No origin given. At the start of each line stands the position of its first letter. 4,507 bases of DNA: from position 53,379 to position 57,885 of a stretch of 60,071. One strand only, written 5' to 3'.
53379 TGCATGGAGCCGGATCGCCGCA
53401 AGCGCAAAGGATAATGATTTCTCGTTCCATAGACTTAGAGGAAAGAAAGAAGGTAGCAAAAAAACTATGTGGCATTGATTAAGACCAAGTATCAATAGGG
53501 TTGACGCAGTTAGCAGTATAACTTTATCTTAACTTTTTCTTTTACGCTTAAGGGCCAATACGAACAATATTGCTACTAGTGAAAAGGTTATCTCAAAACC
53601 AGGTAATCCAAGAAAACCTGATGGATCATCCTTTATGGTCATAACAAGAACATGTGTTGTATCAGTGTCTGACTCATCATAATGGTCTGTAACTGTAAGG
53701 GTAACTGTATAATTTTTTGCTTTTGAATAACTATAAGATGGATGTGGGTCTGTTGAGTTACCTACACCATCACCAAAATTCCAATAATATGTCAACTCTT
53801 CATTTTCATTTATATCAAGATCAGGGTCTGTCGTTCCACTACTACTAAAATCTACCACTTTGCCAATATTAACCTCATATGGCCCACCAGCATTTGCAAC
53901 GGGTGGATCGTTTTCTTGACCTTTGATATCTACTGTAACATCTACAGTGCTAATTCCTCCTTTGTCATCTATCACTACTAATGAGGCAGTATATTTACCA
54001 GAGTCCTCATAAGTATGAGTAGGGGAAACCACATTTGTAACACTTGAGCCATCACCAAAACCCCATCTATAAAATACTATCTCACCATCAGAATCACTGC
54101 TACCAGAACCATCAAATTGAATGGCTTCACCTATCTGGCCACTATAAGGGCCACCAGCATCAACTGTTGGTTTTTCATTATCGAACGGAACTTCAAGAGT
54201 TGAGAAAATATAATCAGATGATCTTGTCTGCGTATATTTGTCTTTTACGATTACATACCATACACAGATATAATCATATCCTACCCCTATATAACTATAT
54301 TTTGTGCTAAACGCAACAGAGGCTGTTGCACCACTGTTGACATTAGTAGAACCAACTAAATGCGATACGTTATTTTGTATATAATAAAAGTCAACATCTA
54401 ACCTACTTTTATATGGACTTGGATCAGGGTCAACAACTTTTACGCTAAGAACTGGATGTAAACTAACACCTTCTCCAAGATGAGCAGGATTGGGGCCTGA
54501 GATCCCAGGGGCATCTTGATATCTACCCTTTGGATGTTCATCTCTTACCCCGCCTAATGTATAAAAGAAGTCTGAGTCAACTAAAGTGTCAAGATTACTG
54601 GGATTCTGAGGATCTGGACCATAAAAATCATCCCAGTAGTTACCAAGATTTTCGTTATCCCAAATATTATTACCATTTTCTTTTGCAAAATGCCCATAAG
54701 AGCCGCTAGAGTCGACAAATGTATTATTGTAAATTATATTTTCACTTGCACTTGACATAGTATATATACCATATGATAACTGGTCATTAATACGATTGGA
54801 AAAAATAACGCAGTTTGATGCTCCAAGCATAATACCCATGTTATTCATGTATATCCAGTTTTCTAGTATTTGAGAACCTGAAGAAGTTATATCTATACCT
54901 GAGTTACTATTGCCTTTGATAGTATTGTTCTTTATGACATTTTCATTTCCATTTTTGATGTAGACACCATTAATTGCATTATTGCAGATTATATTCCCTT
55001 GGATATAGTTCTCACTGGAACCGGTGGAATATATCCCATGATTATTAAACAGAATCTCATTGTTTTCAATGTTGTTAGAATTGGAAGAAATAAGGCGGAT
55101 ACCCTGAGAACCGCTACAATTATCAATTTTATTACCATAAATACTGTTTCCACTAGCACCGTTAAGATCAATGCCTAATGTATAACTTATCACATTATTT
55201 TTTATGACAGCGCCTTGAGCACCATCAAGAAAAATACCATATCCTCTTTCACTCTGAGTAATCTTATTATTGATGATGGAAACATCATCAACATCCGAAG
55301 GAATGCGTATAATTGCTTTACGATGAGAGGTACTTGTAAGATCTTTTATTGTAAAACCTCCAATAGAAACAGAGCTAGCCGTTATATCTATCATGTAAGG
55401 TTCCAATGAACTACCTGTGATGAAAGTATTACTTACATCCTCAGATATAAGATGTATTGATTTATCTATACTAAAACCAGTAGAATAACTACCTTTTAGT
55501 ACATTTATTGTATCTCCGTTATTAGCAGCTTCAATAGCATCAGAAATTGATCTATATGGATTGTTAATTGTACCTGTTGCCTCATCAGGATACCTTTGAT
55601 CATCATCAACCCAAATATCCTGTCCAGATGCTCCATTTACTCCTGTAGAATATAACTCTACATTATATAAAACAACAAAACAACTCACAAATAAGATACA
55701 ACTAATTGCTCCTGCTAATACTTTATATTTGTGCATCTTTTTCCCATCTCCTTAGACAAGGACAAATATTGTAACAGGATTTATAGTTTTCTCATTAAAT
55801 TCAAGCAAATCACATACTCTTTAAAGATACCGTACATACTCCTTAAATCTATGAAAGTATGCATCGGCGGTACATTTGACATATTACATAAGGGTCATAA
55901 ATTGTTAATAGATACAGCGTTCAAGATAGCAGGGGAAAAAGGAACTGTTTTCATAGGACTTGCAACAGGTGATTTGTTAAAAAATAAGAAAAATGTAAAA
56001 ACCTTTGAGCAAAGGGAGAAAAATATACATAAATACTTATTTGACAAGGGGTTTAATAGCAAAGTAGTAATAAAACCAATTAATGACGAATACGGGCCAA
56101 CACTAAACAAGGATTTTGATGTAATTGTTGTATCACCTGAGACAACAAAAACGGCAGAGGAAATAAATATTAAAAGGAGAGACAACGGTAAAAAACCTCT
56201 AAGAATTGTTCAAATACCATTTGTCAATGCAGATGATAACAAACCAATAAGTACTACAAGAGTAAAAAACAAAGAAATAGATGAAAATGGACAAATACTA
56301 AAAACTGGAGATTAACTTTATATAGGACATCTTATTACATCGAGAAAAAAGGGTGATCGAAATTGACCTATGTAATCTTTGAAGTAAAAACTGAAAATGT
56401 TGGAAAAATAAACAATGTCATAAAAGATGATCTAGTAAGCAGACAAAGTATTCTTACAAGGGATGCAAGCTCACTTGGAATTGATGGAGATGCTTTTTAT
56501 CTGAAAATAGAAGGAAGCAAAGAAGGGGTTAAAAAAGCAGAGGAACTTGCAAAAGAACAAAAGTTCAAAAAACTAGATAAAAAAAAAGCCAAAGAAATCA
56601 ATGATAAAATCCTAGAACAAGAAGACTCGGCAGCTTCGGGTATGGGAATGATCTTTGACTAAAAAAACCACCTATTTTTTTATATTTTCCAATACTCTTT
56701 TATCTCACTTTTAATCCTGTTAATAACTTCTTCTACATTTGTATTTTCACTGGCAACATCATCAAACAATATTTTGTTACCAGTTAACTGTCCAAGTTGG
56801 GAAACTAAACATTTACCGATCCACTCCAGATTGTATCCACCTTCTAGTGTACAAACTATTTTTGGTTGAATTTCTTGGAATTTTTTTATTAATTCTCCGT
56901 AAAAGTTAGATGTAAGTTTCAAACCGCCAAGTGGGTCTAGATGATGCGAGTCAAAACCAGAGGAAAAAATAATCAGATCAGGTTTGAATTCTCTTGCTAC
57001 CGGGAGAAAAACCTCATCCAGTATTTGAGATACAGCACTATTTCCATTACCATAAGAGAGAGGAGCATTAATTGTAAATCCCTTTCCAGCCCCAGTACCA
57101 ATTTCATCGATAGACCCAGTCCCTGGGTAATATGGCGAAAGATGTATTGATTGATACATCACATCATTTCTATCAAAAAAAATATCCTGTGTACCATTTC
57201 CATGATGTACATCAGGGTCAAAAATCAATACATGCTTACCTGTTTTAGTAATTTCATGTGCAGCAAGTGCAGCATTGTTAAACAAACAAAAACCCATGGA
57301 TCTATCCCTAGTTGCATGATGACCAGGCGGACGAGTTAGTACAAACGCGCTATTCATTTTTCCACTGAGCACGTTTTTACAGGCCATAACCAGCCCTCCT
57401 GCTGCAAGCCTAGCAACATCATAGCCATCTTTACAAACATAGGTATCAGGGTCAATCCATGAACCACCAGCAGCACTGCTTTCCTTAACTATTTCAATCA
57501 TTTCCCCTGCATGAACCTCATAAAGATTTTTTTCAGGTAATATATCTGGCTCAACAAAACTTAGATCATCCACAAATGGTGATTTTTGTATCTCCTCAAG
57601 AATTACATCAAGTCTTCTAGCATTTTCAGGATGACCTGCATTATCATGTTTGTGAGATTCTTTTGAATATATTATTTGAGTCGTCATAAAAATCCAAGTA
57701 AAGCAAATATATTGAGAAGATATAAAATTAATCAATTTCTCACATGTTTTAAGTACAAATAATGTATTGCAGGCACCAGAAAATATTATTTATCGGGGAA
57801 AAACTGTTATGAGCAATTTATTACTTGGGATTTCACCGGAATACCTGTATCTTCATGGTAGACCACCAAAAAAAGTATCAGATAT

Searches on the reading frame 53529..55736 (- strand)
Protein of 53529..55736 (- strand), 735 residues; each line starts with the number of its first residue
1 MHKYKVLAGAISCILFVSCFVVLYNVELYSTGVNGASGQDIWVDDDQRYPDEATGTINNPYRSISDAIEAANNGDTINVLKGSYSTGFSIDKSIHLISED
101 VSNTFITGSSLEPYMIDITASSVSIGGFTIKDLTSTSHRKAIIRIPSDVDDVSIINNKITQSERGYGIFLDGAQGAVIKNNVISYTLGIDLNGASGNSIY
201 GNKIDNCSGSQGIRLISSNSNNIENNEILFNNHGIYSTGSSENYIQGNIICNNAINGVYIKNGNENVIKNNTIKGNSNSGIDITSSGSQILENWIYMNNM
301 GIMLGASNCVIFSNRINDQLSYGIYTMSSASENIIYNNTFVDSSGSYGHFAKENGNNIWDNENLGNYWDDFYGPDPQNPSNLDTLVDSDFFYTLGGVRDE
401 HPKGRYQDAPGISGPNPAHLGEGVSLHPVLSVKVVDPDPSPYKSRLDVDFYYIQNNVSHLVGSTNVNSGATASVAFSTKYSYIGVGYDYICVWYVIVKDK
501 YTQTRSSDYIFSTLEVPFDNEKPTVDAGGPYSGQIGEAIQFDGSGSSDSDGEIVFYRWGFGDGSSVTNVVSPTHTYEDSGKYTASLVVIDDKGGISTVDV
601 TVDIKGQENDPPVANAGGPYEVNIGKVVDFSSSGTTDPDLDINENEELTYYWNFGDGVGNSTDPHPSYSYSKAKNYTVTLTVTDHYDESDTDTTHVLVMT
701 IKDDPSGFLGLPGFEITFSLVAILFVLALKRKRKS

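Call 38: search_protein_families(library=pfam, proteins=[window:53529-55736:-], max_evalue=0.0001)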
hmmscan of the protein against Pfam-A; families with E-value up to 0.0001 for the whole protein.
window:53529-55736:- (735 aa): 6 families
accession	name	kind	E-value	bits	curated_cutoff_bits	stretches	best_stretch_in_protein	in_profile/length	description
PF18911.6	PKD_4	-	4.2e-38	129.7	27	2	520-599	1-80/85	PKD domain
PF13229.12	Beta_helix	-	5.5e-29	101.3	25.9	2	150-293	9-156/158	Right handed beta helix region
PF05048.19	NosD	-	4.1e-28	98.7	23.6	3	154-308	5-160/212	Periplasmic copper-binding protein (NosD)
PF00801.26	PKD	-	4.1e-21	75.2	23.5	2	532-601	10-79/80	PKD domain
PF22352.2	K319L-like_PKD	-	3.1e-09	37.2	27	0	537-602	12-82/84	K319L-like, PKD domain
PF07602.17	DUF1565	-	3.4e-06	27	20.3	1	51-257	5-201/257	Protein of unknown function (DUF1565)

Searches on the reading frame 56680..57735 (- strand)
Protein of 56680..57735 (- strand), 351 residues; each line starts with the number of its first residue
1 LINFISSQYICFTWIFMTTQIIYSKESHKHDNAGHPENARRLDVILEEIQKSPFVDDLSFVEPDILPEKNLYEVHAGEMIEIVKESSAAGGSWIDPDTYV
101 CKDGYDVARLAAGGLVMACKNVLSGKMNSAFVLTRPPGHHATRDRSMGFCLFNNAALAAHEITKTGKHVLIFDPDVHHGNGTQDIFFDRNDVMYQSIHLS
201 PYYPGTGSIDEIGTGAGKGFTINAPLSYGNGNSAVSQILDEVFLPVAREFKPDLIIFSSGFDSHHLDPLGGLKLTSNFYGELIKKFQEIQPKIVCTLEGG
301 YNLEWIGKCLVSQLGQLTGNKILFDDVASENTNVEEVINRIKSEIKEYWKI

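Call 38: search_protein_families(library=pfam, proteins=[window:56680-57735:-], max_evalue=0.0001)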
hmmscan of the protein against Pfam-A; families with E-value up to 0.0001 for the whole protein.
window:56680-57735:- (351 aa): 1 family
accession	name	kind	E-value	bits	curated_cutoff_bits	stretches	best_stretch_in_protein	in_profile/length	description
PF00850.24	Hist_deacetyl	-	2.7e-83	280.2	27.9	1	35-311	1-292/298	Histone deacetylase domain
